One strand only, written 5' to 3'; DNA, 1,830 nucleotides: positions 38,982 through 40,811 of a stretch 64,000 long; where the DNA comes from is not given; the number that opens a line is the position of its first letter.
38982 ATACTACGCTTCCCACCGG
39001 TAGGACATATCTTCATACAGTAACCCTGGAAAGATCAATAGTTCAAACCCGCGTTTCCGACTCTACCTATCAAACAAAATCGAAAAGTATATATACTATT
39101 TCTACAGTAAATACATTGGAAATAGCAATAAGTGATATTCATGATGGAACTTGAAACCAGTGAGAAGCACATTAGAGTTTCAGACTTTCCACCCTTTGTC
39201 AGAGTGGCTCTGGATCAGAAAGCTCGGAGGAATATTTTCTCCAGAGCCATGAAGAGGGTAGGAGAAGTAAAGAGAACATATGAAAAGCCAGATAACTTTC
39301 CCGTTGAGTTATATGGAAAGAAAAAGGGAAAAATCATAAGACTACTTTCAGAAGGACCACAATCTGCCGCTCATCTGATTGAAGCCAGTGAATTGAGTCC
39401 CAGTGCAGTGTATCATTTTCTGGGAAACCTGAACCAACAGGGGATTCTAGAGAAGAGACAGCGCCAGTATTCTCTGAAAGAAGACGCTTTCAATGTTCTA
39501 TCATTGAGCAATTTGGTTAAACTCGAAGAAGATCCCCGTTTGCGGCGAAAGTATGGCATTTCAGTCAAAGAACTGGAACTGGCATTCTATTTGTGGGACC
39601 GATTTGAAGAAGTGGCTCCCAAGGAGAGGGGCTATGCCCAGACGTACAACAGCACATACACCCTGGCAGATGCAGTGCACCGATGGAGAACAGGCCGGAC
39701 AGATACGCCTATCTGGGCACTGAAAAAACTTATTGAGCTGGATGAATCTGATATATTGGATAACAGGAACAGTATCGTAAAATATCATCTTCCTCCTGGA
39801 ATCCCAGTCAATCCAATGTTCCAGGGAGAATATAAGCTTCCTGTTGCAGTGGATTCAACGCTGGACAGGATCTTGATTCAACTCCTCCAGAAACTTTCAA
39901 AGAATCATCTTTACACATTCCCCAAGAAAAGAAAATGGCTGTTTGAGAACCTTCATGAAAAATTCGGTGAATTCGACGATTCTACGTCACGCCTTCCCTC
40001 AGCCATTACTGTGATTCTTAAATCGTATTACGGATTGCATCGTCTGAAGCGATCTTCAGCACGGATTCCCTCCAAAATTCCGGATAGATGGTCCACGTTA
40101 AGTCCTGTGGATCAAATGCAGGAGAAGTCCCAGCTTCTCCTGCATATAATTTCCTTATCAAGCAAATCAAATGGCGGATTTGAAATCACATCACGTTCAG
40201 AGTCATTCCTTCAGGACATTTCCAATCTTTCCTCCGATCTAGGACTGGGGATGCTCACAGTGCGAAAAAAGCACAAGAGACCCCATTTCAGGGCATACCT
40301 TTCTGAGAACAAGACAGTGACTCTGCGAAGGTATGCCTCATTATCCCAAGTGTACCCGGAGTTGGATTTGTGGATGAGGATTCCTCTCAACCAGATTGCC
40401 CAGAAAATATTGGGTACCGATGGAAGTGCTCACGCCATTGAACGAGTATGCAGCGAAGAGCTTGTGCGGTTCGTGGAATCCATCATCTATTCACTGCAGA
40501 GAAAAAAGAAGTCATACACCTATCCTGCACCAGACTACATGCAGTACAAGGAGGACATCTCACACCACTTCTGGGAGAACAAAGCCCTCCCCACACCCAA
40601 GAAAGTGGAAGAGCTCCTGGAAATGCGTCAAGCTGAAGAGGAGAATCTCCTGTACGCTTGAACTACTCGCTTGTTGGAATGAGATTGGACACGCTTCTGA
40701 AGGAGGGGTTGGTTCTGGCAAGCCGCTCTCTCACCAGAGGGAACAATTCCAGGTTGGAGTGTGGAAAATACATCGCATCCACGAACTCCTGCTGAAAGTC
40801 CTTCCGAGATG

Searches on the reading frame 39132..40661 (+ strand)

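Call 31: search_protein_families(library=pfam, proteins=[window:39132-40661:+])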
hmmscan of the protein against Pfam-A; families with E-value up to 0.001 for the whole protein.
window:39132-40661:+ (509 aa): 3 families
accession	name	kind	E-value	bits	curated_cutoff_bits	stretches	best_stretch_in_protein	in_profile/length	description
PF01022.26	HTH_5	-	7.9e-07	29.3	22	1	67-108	6-47/47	Bacterial regulatory protein, arsR family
PF09339.16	HTH_IclR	-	0.00037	20.6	22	1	67-108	7-50/52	IclR helix-turn-helix domain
PF01978.25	TrmB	-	0.00059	20.1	25.6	0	70-113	16-59/68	Sugar-specific transcriptional regulator TrmB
